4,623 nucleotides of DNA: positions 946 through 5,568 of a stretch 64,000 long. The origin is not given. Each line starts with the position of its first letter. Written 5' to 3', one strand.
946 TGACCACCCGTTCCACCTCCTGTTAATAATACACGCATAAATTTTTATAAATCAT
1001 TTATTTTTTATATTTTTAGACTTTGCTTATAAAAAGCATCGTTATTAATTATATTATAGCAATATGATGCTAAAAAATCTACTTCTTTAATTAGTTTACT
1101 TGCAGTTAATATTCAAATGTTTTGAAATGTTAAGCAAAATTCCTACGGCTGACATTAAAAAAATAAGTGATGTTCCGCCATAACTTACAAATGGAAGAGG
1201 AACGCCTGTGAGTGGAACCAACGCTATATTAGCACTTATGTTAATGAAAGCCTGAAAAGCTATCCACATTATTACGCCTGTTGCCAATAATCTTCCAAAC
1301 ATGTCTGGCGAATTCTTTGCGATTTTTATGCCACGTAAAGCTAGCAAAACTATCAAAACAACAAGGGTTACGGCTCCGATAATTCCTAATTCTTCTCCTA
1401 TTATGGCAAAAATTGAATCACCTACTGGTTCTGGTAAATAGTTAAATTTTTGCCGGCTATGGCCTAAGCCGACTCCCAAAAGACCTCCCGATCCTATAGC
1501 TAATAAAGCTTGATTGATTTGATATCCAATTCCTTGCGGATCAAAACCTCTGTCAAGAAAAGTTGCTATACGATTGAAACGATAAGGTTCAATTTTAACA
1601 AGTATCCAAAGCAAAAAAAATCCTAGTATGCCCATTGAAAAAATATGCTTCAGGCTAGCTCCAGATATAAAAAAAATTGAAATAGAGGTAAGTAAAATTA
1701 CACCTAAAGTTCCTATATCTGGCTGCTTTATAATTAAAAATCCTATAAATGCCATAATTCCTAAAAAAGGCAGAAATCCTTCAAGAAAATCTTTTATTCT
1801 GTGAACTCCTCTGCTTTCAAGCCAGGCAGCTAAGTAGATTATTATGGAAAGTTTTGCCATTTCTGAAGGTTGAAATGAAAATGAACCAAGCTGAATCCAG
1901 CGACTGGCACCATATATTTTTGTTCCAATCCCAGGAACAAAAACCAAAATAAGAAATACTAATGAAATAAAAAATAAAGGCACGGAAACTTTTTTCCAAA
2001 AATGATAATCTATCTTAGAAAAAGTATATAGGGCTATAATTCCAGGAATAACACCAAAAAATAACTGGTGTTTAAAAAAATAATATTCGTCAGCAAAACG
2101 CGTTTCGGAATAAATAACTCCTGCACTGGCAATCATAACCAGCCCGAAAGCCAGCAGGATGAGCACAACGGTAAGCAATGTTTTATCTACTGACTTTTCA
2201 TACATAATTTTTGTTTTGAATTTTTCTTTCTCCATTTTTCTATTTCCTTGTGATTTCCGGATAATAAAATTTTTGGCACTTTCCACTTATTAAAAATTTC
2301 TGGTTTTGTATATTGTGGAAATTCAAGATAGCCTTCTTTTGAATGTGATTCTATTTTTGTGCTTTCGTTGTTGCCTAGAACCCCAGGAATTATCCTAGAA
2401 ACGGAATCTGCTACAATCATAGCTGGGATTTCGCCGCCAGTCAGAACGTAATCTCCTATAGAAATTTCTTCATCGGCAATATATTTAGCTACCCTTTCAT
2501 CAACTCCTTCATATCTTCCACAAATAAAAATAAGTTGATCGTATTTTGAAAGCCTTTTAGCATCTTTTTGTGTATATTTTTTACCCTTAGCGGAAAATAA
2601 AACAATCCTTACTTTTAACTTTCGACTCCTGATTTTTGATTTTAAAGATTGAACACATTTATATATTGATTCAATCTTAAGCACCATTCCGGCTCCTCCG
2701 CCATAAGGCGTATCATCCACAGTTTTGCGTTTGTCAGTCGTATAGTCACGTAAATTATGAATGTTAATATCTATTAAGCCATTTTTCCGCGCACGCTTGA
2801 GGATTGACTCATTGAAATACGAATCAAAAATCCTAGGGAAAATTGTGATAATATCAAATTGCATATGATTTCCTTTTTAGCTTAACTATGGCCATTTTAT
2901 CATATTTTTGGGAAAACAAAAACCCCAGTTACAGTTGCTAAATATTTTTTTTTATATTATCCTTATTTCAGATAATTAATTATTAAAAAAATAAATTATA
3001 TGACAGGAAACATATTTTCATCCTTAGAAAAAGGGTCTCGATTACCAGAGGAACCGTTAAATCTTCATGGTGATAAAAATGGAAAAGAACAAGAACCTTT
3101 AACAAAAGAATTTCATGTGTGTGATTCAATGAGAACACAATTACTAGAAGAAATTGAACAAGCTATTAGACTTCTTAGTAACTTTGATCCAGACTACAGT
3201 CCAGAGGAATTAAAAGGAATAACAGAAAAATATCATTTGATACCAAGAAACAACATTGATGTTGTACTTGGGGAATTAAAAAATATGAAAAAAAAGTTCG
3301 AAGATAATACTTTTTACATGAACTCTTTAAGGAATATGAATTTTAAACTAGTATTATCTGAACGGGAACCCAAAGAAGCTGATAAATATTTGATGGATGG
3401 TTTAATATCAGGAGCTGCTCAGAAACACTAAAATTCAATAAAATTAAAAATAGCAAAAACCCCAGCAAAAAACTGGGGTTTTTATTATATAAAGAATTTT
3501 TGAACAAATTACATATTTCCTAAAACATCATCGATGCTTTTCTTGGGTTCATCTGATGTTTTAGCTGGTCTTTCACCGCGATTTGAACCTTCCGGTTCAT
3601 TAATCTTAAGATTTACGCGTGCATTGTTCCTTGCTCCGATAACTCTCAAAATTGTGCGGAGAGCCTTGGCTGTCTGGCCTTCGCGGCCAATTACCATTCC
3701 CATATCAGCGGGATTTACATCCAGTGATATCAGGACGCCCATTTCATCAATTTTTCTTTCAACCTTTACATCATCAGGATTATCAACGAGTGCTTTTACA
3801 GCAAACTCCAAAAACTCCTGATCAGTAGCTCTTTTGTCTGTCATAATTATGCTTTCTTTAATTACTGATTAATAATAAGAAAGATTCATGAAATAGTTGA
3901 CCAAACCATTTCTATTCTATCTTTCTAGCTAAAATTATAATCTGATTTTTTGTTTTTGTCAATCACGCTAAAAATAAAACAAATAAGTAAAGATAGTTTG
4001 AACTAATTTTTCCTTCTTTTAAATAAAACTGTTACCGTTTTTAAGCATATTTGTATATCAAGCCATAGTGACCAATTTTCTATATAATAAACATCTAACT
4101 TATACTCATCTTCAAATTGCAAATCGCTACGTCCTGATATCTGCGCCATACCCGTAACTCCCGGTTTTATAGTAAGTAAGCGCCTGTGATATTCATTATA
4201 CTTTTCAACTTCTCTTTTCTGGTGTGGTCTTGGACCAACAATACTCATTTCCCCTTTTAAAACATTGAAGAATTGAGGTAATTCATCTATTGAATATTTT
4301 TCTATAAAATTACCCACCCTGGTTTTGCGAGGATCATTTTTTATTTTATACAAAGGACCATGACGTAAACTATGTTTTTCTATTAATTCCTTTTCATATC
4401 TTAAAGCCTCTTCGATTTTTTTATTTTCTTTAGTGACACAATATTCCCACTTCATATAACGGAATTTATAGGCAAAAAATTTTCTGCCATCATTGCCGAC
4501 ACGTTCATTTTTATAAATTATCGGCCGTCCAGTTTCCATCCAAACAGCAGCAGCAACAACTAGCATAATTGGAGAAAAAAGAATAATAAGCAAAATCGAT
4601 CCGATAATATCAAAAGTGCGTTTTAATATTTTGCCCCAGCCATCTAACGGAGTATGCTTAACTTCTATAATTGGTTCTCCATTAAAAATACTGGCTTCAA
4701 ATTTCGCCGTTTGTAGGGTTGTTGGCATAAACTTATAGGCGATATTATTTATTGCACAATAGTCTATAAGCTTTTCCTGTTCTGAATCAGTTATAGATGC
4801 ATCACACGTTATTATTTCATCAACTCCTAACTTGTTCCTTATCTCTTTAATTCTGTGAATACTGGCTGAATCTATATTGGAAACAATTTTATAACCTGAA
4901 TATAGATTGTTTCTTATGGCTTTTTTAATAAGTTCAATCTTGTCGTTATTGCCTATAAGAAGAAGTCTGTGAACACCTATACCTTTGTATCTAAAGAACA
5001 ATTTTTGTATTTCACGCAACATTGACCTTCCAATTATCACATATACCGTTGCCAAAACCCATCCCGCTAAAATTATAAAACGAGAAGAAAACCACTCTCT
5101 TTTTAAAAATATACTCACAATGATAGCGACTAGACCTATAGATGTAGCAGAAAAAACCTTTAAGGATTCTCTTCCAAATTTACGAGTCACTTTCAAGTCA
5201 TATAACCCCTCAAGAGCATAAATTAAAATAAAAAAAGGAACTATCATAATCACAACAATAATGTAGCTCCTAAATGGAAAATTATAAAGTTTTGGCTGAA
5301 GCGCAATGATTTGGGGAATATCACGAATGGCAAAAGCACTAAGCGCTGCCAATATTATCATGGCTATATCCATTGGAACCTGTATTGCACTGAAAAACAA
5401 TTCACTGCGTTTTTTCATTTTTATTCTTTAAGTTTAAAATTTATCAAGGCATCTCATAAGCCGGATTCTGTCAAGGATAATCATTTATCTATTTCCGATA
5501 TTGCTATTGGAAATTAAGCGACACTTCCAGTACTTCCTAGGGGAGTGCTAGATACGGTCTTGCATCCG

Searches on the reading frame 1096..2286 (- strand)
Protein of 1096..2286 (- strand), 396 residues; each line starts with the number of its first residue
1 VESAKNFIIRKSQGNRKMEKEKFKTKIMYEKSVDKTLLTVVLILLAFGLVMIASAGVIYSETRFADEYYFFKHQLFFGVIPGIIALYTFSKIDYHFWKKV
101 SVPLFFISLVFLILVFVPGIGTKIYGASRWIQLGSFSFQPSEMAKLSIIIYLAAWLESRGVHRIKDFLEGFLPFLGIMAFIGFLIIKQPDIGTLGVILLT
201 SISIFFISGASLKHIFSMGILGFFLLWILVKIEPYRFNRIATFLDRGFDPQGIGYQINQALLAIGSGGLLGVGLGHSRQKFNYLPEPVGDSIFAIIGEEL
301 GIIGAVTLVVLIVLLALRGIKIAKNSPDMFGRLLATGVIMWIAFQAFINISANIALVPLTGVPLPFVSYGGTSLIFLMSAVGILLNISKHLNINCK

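Call 25: search_protein_families(library=pfam, proteins=[window:1096-2286:-], max_evalue=0.0001)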
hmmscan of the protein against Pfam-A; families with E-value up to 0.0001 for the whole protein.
window:1096-2286:- (396 aa): 1 family
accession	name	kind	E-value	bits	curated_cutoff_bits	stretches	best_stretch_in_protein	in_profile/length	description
PF01098.24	FTSW_RODA_SPOVE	-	6.6e-106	354.7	26.4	1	37-391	3-354/356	Cell cycle protein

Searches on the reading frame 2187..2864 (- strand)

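Call 25: search_protein_families(library=pfam, proteins=[window:2187-2864:-], max_evalue=0.0001)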
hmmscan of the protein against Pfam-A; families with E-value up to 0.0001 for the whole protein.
window:2187-2864:- (225 aa): 1 family
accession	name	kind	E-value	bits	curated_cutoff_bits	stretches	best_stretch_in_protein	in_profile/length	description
PF01746.26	tRNA_m1G_MT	-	6.1e-62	209.3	27.3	1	23-219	2-189/195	tRNA (Guanine-1)-methyltransferase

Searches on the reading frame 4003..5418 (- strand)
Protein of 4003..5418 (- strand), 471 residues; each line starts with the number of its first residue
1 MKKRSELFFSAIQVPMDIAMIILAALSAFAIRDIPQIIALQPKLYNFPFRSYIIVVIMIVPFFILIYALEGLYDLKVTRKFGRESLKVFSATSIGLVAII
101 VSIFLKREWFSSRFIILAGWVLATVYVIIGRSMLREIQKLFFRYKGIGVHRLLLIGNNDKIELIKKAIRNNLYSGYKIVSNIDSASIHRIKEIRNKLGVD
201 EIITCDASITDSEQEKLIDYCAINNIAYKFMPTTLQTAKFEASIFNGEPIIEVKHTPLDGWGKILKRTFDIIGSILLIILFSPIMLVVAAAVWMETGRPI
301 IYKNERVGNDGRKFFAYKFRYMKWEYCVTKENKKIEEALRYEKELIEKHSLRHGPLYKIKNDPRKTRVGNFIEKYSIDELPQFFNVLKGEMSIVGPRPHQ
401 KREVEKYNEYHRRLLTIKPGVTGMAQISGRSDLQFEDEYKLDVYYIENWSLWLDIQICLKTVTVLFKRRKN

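Call 25: search_protein_families(library=pfam, proteins=[window:4003-5418:-], max_evalue=0.0001)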
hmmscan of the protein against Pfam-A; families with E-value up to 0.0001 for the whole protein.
window:4003-5418:- (471 aa): 2 families
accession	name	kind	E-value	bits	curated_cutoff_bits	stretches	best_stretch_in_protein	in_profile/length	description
PF02397.22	Bac_transf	-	8.1e-64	214.9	27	1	266-467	1-179/179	Bacterial sugar transferase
PF13727.12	CoA_binding_3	-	1.3e-06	29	25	1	70-193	3-121/175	CoA-binding domain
